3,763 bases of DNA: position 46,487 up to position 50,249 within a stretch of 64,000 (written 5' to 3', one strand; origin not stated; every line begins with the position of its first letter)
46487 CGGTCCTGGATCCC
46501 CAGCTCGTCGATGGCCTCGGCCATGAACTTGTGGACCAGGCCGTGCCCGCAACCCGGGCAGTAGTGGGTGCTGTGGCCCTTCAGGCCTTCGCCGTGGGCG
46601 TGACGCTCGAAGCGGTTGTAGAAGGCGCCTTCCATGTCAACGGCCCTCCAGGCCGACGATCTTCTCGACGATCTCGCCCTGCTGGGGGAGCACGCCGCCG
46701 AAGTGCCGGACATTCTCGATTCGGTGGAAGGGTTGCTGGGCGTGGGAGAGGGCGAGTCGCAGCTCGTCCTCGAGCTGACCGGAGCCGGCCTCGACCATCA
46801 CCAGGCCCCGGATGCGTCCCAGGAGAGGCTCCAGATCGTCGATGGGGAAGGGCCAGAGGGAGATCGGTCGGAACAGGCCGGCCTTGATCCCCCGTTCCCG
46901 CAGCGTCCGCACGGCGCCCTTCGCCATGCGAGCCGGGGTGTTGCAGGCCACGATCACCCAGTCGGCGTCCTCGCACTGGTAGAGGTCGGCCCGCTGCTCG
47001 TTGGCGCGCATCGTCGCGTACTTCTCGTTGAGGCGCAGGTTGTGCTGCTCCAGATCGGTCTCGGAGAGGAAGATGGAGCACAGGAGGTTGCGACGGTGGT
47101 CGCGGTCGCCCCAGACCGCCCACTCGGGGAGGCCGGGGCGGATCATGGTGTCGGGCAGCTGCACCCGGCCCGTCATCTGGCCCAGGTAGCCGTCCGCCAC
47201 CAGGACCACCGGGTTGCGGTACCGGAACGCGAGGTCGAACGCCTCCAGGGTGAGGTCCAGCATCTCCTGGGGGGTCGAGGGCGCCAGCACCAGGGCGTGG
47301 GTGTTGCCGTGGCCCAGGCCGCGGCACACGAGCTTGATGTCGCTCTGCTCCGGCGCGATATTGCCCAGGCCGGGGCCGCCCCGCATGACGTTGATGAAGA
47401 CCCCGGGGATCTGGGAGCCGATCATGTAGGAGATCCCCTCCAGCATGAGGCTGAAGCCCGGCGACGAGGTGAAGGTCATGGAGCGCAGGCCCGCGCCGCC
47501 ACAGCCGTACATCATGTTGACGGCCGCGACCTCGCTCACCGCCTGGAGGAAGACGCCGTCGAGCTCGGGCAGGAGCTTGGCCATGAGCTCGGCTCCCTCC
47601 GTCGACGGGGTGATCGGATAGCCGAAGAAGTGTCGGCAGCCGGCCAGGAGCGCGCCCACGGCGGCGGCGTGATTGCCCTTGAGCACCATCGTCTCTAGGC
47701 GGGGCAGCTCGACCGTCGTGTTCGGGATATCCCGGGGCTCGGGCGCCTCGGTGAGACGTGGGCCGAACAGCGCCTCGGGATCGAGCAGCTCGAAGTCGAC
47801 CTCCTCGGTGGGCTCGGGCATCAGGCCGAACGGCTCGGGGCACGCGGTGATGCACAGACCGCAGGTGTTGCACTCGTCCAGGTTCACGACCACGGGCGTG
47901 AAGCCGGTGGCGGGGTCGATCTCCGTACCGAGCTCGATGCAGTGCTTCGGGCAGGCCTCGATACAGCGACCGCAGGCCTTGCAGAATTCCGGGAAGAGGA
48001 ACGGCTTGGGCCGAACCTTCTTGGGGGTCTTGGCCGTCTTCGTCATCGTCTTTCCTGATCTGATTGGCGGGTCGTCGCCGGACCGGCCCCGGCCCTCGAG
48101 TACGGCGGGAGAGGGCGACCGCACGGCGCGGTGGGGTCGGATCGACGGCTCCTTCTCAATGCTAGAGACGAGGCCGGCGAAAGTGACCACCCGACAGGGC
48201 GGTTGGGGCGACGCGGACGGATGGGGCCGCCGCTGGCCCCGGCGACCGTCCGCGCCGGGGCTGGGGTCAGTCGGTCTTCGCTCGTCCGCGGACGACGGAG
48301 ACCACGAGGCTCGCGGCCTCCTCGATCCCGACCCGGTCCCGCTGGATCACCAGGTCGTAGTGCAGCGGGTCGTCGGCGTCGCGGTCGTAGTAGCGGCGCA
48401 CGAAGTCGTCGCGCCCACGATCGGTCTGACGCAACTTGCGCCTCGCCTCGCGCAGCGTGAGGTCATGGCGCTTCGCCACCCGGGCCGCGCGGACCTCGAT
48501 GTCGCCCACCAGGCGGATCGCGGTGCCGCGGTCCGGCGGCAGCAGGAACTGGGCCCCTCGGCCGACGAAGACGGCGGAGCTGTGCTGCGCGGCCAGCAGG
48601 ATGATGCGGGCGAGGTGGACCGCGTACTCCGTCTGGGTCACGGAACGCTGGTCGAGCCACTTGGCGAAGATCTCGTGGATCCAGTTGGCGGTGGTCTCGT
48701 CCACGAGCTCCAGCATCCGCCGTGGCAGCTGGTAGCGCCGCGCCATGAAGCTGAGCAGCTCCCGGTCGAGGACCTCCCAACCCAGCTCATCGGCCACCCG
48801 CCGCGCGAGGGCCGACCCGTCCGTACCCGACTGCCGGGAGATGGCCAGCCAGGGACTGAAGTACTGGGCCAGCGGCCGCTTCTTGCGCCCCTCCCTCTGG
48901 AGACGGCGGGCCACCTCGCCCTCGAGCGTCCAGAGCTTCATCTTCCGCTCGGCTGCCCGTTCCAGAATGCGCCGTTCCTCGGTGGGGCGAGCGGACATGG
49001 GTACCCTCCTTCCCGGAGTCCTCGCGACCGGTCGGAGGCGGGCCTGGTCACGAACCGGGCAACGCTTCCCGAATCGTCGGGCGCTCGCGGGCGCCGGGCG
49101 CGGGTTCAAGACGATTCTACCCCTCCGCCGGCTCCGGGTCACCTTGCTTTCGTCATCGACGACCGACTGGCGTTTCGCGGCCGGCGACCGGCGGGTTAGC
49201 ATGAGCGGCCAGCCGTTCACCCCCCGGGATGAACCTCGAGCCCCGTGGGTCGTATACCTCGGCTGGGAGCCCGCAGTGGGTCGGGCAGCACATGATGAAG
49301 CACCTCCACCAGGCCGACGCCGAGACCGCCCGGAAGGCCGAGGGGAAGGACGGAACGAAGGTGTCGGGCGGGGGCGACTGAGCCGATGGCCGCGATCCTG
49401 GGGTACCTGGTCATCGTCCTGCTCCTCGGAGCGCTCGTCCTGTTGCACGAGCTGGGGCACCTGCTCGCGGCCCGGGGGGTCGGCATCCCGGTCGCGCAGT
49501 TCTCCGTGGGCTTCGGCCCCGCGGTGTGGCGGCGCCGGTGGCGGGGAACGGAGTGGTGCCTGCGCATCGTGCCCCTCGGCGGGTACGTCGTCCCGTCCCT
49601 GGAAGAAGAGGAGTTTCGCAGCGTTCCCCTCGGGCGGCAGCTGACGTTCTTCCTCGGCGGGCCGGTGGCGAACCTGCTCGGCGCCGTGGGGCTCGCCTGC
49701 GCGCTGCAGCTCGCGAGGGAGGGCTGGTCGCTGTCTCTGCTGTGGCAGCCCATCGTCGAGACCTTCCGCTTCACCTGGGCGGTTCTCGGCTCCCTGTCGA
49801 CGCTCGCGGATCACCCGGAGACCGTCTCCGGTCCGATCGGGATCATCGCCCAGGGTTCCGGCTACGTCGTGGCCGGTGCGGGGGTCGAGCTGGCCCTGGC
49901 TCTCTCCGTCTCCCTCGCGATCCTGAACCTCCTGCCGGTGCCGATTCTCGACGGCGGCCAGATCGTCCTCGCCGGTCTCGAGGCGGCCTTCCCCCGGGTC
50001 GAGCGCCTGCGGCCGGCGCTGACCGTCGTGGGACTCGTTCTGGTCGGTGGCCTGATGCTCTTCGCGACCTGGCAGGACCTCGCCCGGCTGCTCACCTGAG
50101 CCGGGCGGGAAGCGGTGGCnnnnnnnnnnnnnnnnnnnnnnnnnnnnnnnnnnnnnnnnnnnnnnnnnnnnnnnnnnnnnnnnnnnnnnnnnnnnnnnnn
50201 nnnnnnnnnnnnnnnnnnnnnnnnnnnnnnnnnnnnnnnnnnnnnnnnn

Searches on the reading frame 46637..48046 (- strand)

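Call 60: search_protein_families(library=pfam, proteins=[window:46637-48046:-], max_evalue=0.001)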
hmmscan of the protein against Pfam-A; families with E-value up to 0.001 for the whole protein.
window:46637-48046:- (469 aa): 11 families
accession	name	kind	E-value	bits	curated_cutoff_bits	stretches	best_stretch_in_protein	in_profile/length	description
PF01855.24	POR_N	-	1.2e-47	163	27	1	131-300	2-170/231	Pyruvate flavodoxin/ferredoxin oxidoreductase, thiamine diP-bdg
PF17147.9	PFOR_II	-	2.1e-16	60.6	27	1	361-454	1-97/102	Pyruvate:ferredoxin oxidoreductase core domain II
PF12838.12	Fer4_7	-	7.4e-09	36.4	27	1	22-70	2-49/52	4Fe-4S dicluster domain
PF00037.32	Fer4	-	1.2e-08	34.8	21.1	1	18-38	4-24/24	4Fe-4S binding domain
PF12797.12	Fer4_2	-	3.7e-08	33.3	24.5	1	13-33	1-21/22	4Fe-4S binding domain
PF13237.11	Fer4_10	-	6.8e-06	26.4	25.5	1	19-70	6-53/53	4Fe-4S dicluster domain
PF12837.12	Fer4_6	-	1.7e-05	24.9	25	0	52-71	2-21/24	4Fe-4S binding domain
PF02780.25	Transketolase_C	-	0.00022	21.5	25.9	1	357-422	6-71/124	Transketolase, C-terminal domain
PF13484.11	Fer4_16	-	0.00025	22.2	30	0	22-44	2-25/66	4Fe-4S double cluster binding domain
PF13187.11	Fer4_9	-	0.00031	21.2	27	0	22-71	2-49/52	4Fe-4S dicluster domain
PF12800.12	Fer4_4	-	0.00056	20.5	24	0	57-70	2-15/17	4Fe-4S binding domain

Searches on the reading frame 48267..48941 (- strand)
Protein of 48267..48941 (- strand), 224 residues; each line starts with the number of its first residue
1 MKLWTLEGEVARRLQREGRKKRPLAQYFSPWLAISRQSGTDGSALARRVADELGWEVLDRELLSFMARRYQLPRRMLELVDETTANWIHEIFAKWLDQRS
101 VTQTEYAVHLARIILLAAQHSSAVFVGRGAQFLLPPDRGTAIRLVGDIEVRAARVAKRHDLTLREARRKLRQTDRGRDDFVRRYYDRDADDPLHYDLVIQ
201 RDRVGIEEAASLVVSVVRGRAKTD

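Call 60: search_protein_families(library=pfam, proteins=[window:48267-48941:-], max_evalue=0.001)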
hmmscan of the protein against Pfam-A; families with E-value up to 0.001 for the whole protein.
window:48267-48941:- (224 aa): 1 family
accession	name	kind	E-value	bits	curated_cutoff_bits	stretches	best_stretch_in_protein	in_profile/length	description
PF13189.12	Cytidylate_kin2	-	4.3e-39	134.9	28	1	33-202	3-175/176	Cytidylate kinase-like family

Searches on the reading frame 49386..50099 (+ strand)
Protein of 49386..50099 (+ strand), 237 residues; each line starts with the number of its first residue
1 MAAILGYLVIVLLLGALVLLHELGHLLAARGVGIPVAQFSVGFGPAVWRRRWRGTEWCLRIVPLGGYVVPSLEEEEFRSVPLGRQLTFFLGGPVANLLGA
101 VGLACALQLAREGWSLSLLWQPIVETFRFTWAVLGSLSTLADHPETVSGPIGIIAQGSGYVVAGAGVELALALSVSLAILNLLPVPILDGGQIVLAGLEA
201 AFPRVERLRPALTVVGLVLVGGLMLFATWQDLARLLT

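Call 60: search_protein_families(library=pfam, proteins=[window:49386-50099:+], max_evalue=0.001)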
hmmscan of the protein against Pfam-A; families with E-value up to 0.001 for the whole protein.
window:49386-50099:+ (237 aa): 1 family
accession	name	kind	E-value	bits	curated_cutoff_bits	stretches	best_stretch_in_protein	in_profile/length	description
PF02163.28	Peptidase_M50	-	3.4e-43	148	27.2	1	10-220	2-218/221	Peptidase family M50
